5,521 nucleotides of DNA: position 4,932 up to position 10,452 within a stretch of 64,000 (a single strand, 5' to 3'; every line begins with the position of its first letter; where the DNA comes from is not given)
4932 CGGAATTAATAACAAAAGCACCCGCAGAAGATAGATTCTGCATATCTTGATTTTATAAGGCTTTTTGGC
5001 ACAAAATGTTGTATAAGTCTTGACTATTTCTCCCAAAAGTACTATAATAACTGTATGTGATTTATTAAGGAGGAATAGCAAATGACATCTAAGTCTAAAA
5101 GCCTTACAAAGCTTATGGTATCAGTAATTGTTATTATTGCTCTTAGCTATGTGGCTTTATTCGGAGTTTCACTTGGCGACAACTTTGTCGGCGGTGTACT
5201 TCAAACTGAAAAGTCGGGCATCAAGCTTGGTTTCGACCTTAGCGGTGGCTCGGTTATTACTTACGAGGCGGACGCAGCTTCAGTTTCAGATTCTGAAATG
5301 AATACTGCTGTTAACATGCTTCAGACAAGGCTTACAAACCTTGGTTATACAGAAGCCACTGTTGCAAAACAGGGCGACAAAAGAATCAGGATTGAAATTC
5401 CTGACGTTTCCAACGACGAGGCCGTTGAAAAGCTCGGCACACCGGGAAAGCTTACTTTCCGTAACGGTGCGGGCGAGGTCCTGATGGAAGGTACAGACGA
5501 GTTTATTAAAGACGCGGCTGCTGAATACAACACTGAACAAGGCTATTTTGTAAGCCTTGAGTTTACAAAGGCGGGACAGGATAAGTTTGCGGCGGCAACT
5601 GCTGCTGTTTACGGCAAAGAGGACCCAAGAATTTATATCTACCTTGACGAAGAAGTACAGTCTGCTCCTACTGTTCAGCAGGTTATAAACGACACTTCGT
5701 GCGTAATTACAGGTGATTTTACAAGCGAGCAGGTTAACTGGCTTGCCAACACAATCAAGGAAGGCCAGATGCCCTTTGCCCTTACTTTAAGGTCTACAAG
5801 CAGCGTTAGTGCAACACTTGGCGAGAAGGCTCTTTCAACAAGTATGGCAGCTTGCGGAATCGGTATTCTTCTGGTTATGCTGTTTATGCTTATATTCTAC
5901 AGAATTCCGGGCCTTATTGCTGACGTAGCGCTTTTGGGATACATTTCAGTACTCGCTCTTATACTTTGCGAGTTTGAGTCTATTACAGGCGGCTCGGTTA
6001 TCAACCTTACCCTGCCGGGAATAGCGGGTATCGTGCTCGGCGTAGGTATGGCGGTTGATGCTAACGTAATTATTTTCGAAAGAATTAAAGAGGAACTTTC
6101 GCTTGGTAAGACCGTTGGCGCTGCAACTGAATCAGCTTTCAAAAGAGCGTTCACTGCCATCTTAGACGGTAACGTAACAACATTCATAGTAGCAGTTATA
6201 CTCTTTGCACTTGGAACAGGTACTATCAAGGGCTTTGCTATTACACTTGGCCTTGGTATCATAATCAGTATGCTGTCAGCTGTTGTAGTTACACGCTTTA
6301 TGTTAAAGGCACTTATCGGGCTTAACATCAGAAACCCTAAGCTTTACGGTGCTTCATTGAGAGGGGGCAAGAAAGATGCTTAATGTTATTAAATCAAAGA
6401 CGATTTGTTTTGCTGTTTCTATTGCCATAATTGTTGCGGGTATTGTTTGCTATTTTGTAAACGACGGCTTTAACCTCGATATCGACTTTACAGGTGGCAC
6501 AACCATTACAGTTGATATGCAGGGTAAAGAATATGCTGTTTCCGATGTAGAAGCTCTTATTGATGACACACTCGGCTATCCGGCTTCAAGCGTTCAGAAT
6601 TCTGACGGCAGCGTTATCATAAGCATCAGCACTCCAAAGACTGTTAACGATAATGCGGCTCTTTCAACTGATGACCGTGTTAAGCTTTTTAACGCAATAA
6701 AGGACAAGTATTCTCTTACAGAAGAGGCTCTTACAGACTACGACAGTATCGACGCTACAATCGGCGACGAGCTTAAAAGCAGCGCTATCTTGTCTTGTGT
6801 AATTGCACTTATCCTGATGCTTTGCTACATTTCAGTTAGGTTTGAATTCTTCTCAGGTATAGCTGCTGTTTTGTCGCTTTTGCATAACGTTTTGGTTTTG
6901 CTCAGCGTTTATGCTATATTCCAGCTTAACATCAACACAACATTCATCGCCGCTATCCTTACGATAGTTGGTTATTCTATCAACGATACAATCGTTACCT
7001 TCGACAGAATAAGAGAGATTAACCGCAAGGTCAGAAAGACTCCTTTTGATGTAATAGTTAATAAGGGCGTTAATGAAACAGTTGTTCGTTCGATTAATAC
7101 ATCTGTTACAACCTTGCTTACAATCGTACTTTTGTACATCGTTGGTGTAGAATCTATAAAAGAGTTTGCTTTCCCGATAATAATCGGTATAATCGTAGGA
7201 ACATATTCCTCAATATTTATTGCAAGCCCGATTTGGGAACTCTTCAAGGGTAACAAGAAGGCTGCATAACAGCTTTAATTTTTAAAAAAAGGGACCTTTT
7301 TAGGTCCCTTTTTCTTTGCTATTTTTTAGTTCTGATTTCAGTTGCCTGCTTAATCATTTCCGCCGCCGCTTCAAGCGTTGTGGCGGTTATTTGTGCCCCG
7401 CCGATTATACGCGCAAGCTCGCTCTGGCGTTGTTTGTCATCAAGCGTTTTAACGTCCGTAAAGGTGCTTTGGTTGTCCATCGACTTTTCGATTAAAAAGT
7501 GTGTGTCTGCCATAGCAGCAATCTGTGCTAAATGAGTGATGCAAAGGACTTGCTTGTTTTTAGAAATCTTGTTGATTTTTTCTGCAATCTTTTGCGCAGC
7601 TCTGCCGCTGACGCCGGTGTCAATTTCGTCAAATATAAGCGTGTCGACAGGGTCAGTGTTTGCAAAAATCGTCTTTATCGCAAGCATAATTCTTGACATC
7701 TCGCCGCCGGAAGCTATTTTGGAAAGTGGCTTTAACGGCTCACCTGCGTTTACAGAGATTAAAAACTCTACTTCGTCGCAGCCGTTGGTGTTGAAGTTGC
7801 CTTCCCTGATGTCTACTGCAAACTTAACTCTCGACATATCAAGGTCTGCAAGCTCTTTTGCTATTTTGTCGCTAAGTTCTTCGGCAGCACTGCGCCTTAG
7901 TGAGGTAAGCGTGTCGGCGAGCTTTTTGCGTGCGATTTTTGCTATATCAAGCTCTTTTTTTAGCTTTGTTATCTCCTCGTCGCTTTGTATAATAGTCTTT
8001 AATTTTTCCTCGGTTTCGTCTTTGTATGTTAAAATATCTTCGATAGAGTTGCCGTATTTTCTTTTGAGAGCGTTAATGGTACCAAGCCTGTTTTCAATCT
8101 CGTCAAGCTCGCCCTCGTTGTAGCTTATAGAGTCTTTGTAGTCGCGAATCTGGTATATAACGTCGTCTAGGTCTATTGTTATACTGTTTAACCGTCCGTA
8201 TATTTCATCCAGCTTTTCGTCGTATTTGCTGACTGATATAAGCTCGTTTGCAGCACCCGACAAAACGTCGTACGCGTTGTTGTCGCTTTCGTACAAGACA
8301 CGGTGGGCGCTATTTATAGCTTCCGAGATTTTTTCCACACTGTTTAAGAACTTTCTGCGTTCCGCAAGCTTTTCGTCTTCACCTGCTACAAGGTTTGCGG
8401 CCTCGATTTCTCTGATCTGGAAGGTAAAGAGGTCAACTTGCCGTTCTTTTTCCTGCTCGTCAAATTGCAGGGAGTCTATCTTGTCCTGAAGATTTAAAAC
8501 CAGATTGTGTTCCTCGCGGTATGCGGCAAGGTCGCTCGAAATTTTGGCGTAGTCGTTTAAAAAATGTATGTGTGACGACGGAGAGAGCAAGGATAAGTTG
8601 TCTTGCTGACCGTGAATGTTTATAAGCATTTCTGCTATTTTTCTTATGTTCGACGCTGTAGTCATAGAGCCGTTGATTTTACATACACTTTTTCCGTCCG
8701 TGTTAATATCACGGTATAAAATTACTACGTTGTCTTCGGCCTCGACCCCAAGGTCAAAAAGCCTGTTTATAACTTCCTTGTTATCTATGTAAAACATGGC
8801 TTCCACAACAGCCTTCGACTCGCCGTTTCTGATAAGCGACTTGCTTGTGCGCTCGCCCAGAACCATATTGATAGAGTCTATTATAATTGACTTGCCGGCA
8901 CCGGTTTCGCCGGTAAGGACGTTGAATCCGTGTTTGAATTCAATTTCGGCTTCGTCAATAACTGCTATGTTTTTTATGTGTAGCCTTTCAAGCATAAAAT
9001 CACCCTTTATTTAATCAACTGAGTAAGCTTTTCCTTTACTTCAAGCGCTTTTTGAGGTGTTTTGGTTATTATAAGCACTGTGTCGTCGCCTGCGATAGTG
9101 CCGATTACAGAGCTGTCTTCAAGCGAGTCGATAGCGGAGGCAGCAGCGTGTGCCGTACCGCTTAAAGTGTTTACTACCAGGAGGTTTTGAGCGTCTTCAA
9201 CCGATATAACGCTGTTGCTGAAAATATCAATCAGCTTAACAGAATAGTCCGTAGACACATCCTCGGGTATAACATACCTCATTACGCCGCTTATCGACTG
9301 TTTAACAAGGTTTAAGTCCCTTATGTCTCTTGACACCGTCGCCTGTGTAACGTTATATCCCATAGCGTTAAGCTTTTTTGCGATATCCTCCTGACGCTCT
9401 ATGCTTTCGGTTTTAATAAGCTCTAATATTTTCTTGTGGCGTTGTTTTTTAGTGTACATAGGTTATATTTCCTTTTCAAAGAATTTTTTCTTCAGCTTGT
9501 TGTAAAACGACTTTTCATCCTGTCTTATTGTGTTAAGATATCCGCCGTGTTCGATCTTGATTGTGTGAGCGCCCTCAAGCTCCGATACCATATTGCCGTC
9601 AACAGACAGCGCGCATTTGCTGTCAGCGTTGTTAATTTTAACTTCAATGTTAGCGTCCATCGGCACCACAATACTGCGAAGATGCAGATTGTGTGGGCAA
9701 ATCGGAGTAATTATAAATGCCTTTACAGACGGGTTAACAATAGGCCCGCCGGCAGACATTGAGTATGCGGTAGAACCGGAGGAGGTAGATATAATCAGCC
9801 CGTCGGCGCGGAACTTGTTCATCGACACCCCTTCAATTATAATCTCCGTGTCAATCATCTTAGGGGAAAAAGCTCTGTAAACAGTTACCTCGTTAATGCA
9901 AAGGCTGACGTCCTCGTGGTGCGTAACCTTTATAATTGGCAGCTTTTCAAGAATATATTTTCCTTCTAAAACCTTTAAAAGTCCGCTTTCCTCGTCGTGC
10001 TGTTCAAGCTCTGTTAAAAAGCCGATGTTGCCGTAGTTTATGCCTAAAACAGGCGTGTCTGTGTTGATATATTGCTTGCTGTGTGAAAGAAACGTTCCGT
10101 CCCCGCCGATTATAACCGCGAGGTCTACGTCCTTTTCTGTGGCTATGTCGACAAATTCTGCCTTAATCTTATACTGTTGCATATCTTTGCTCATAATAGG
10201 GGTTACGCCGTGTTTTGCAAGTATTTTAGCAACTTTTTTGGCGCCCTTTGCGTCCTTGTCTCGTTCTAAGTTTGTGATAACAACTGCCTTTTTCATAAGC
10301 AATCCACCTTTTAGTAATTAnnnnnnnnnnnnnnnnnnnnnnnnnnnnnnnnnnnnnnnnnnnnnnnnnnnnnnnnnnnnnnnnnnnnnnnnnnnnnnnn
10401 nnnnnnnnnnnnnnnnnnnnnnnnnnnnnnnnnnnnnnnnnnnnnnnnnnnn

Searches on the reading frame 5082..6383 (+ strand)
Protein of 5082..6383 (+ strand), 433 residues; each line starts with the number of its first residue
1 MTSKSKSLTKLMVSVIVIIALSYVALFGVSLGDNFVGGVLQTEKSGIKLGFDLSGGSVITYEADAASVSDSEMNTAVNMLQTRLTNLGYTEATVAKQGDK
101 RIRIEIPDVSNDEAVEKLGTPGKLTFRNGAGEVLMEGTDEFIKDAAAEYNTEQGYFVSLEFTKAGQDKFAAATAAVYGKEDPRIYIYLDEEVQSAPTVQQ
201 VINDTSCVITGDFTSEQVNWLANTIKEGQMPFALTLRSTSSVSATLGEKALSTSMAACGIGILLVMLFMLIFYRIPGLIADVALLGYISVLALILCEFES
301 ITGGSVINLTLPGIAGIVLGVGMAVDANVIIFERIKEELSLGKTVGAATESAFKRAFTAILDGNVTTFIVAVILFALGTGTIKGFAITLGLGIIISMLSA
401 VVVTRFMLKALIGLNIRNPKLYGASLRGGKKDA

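Call 41: search_protein_families(library=pfam, proteins=[window:5082-6383:+], max_evalue=0.001)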
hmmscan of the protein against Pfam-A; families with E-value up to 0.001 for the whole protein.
window:5082-6383:+ (433 aa): 5 families
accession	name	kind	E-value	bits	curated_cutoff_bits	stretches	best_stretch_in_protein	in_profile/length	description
PF22599.2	SecDF_P1_head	-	1.1e-18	67.7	27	1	138-231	22-113/114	SecDF, P1 head subdomain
PF02355.23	SecD_SecF_C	-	2.7e-13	50.2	20.5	1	234-409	13-184/189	Protein export membrane protein SecD/SecF, C-terminal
PF21760.3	SecD_1st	-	2.4e-11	43.4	27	1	73-128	1-57/60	Protein translocase subunit SecDF, P1 domain, N-terminal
PF03176.21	MMPL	-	4.7e-07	29.5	20.5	1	249-404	140-295/333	MMPL family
PF00873.25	ACR_tran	-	6.7e-07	27.9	28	1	230-408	314-486/1021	AcrB/AcrD/AcrF family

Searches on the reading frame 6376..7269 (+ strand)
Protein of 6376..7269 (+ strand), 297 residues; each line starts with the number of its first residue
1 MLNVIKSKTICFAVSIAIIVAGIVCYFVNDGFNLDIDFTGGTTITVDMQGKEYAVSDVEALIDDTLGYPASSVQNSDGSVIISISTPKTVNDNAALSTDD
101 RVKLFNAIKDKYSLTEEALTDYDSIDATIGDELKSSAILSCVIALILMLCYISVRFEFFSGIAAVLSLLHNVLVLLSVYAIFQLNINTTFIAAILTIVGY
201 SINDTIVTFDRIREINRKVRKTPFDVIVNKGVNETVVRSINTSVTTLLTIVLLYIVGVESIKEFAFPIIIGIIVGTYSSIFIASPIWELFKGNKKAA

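Call 41: search_protein_families(library=pfam, proteins=[window:6376-7269:+], max_evalue=0.001)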
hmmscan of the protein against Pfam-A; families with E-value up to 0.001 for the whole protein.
window:6376-7269:+ (297 aa): 1 family
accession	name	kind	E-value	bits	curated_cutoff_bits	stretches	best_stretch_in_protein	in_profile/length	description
PF02355.23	SecD_SecF_C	-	3.5e-58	196.6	20.5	1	117-290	13-186/189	Protein export membrane protein SecD/SecF, C-terminal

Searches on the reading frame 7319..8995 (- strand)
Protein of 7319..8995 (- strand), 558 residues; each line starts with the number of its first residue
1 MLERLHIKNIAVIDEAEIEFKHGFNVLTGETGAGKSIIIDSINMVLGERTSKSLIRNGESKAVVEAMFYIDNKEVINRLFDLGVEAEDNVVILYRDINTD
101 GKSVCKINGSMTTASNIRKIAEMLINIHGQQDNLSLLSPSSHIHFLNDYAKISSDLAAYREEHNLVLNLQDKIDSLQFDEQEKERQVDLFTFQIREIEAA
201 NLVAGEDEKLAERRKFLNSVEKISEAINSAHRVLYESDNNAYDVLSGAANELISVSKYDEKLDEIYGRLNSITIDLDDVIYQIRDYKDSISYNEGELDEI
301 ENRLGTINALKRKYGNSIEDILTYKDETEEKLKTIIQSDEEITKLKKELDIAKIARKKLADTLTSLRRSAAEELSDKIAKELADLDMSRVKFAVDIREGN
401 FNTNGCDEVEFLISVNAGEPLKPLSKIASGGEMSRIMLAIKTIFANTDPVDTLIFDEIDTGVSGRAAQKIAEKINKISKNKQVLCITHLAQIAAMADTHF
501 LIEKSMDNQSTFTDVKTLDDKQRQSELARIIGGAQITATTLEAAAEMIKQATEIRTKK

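Call 4: search_protein_families(library=pfam, proteins=[window:7319-8995:-])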
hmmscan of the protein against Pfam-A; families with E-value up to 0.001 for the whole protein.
window:7319-8995:- (558 aa): 5 families
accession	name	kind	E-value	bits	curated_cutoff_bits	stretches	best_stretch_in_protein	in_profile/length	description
PF02463.25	SMC_N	-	4.3e-22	79.1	40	1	1-505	1-214/220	RecF/RecN/SMC N terminal domain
PF13476.12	AAA_23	-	1.7e-17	65.1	27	1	4-193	1-185/201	AAA domain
PF13555.12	AAA_29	-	1.1e-05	25.5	27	1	2-47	1-47/61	P-loop containing region of AAA domain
PF13304.12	AAA_21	-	7e-05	23.5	27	0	433-489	242-299/304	AAA domain, putative AbiEii toxin, Type IV TA system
PF13175.12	AAA_15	-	0.00052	20.2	32.1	1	1-488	1-369/374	AAA ATPase domain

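Call 5: search_protein_families(library=ncbifam, proteins=[window:7319-8995:-])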
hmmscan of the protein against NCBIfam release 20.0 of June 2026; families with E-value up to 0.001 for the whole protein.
window:7319-8995:- (558 aa): 24 families
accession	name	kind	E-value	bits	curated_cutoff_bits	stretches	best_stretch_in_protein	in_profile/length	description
TIGR00634.1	recN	equivalog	1.1e-163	546.3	407.85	1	1-550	1-563/563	DNA repair protein RecN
NF008121.0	PRK10869.1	equivalog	1.2e-116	390.4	418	1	1-549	1-552/553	DNA repair protein RecN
TIGR02169.1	SMC_prok_A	equivalog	3.6e-15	54.8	729.4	2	15-126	16-133/1165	chromosome segregation protein SMC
NF045487.1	ASRP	equivalog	1.2e-10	40.6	300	1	9-65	1-55/593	archaea-specific SMC-related protein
TIGR02168.1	SMC_prok_B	equivalog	4.1e-10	38.1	567.35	1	150-379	696-963/1181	chromosome segregation protein SMC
NF045780.1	TrlF_fam_ATP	equivalog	7.4e-10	38.2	350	1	4-394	292-715/944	TrlF family AAA-like ATPase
NF041034.1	Rad50_Sulf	equivalog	1.2e-09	36.6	1000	1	2-77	3-83/872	DNA double-strand break repair ATPase Rad50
NF002244.0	PRK01156.1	equivalog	2e-09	36.1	847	1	2-73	3-78/895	DNA double-strand break repair ATPase Rad50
TIGR04521.1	ECF_ATPase_2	equivalog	1.4e-08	34.2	330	1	429-506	146-222/279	energy-coupling factor transporter ATPase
TIGR00611.2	recf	equivalog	4.9e-07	29.2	172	1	2-74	1-78/339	DNA replication/repair protein RecF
TIGR02857.1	CydD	equivalog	7e-06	25.3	435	1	428-498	459-525/529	thiol reductant ABC exporter subunit CydD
NF040873.1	AztA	equivalog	1.3e-05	24.9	220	0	429-499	121-188/191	zinc ABC transporter ATP-binding protein AztA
NF003034.1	PRK03918.1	equivalog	1.9e-05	22.9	700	1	2-74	3-83/878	DNA double-strand break repair ATPase Rad50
NF008364.0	PRK11160.1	equivalog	2.3e-05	23.2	630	1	428-514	477-560/575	heme ABC transporter ATP-binding protein/permease CydC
NF010158.0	PRK13637.1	equivalog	9.7e-05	21.6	390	0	429-504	146-220/287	energy-coupling factor transporter ATPase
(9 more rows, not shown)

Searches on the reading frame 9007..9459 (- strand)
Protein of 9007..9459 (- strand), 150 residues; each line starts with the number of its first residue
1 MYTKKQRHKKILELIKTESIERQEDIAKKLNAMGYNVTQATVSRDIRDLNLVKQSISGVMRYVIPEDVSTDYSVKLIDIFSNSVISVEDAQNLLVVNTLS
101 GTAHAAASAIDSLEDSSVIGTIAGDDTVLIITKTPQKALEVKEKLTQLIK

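Call 4: search_protein_families(library=pfam, proteins=[window:9007-9459:-])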
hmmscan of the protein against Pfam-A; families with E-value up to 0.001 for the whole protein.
window:9007-9459:- (150 aa): 2 families
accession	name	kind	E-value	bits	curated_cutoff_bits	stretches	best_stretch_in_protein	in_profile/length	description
PF02863.23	Arg_repressor_C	-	7e-25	87.1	25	1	80-146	1-67/68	Arginine repressor, C-terminal domain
PF01316.27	Arg_repressor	-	1.3e-21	76.6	27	1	3-68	2-68/70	Arginine repressor, DNA binding domain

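Call 5: search_protein_families(library=ncbifam, proteins=[window:9007-9459:-])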
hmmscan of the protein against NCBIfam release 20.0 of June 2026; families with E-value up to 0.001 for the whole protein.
window:9007-9459:- (150 aa): 5 families
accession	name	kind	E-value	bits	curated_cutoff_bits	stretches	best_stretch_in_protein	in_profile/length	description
NF001680.0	PRK00441.1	equivalog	4.3e-47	160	184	1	4-150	2-149/150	arginine repressor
TIGR01529.1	argR_whole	equivalog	9.1e-40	136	130.45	1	5-148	1-145/146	arginine repressor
NF003281.1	PRK04280.1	equivalog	1.1e-39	135.9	182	1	4-149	2-148/148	transcriptional regulator AhrC/ArgR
NF002880.0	PRK03341.1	equivalog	2.2e-31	108.8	200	1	3-148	14-166/170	arginine repressor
NF003457.0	PRK05066.1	equivalog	2.6e-18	66.1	194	1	6-148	9-151/156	transcriptional regulator ArgR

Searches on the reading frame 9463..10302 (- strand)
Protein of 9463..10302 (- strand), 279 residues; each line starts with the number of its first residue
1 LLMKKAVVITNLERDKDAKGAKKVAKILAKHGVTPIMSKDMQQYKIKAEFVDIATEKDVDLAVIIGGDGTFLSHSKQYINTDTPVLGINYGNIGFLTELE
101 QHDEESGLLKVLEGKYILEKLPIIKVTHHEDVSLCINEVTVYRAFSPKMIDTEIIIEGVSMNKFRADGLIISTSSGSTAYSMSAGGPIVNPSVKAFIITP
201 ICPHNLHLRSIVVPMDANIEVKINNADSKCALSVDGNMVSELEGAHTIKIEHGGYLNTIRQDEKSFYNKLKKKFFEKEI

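Call 4: search_protein_families(library=pfam, proteins=[window:9463-10302:-])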
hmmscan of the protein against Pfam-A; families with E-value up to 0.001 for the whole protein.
window:9463-10302:- (279 aa): 2 families
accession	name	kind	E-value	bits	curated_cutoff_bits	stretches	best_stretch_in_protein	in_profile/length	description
PF20143.4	NAD_kinase_C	-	3.9e-31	107.8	23.7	1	137-254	2-118/126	ATP-NAD kinase C-terminal domain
PF01513.26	NAD_kinase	-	2.8e-16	60.4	25.5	1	9-116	4-130/130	ATP-NAD kinase N-terminal domain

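Call 5: search_protein_families(library=ncbifam, proteins=[window:9463-10302:-])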
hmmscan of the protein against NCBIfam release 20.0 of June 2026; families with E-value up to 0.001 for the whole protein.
window:9463-10302:- (279 aa): 20 families
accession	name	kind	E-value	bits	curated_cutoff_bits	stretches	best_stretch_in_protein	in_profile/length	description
NF010678.0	PRK14076.1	equivalog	2.1e-56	192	493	1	6-274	294-567/570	bifunctional NADP phosphatase/NAD kinase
NF002984.0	PRK03708.1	equivalog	4.4e-56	190.3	326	1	8-277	5-276/277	NAD(+) kinase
NF002521.0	PRK01911.1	equivalog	5.5e-56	190.1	309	1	26-274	31-284/292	NAD kinase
NF002306.0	PRK01231.1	equivalog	2.5e-53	181.1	316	1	6-274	11-289/299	NAD(+) kinase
NF002892.0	PRK03372.1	equivalog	5.5e-53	180.3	299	1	4-274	6-292/312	NAD kinase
NF002561.0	PRK02155.1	equivalog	1.9e-52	178.4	371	1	7-274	10-285/297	NAD kinase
NF002893.0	PRK03378.1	equivalog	2.6e-50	171.4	386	1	20-274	22-285/292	NAD(+) kinase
NF002731.0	PRK02645.1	equivalog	4.6e-46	157.6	312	1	3-274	3-290/305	NAD(+) kinase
NF002255.0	PRK01185.1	subfamily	4.5e-45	153.8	304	1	3-275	1-266/271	NAD(+) kinase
NF010677.0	PRK14075.1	equivalog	5.6e-45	153.9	260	1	37-273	19-249/257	NAD(+) kinase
NF010679.0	PRK14077.1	equivalog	1.4e-43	149.3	343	1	7-274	14-283/287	NAD(+) kinase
NF002732.0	PRK02649.1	equivalog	3.2e-42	145.1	348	1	48-273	58-288/305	NAD(+) kinase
NF003391.0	PRK04539.1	equivalog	7.1e-42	143.5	470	1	8-274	10-289/296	inorganic polyphosphate/ATP-NAD kinase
NF002579.0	PRK02231.1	equivalog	7.1e-39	134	459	1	57-273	69-293/301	NAD(+) kinase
NF003406.0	PRK04761.1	equivalog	9.7e-31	106.9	211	1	45-250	24-228/257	NAD kinase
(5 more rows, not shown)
